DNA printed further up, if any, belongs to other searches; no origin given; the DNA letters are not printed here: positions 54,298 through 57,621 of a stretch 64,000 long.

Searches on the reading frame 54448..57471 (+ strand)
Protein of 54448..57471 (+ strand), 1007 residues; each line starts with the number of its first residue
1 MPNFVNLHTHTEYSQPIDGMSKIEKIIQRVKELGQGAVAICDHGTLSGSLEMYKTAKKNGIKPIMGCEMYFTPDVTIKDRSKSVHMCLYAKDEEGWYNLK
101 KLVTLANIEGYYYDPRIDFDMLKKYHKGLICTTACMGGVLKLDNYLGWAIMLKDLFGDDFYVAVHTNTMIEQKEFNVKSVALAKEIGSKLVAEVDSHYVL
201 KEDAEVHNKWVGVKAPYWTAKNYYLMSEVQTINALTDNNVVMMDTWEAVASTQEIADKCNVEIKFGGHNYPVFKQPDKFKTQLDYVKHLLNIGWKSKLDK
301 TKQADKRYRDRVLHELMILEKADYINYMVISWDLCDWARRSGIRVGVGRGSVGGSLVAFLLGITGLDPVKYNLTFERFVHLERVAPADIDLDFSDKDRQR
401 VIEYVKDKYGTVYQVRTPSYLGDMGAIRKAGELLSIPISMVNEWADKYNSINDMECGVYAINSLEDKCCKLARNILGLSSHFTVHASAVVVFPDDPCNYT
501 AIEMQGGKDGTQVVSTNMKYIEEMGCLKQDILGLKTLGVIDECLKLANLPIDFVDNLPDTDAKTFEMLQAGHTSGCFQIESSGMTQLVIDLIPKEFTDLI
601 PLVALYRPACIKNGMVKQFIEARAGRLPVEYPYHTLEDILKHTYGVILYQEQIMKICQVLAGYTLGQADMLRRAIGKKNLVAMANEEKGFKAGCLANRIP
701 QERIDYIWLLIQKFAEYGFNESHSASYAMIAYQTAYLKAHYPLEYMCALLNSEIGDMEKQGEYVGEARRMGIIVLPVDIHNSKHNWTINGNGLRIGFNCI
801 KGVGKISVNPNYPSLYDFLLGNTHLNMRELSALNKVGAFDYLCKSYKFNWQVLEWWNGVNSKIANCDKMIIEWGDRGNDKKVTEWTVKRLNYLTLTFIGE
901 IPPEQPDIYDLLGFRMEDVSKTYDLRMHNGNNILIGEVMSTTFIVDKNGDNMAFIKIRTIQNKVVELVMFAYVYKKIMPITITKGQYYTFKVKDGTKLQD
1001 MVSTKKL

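Call 15: search_protein_families(library=phrogs, proteins=[window:54448-57471:+], max_evalue=0.00001)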
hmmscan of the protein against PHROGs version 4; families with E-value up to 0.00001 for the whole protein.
window:54448-57471:+ (1007 aa): 8 families
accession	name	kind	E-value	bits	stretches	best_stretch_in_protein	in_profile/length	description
phrog_405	-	DNA, RNA and nucleotide metabolism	2.2e-271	904.5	1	3-983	43-1053/1190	DNA polymerase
phrog_11165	-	DNA, RNA and nucleotide metabolism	1.4e-93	315.4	1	285-805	14-565/782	DNA polymerase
phrog_12219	-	DNA, RNA and nucleotide metabolism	1.1e-66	226.8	1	388-844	3-524/823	DNA polymerase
phrog_7513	-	unknown function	4.8e-66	224.5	1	3-384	10-449/461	-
phrog_13169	-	DNA, RNA and nucleotide metabolism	1.9e-46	159.9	1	10-384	9-414/463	DNA polymerase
phrog_21652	-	DNA, RNA and nucleotide metabolism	2.6e-46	159.2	1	343-694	28-428/476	DNA polymerase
phrog_4335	-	unknown function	2.7e-17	64.1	1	697-804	11-118/421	-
phrog_11127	-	DNA, RNA and nucleotide metabolism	3.3e-09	37.9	1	305-379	96-170/171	DNA polymerase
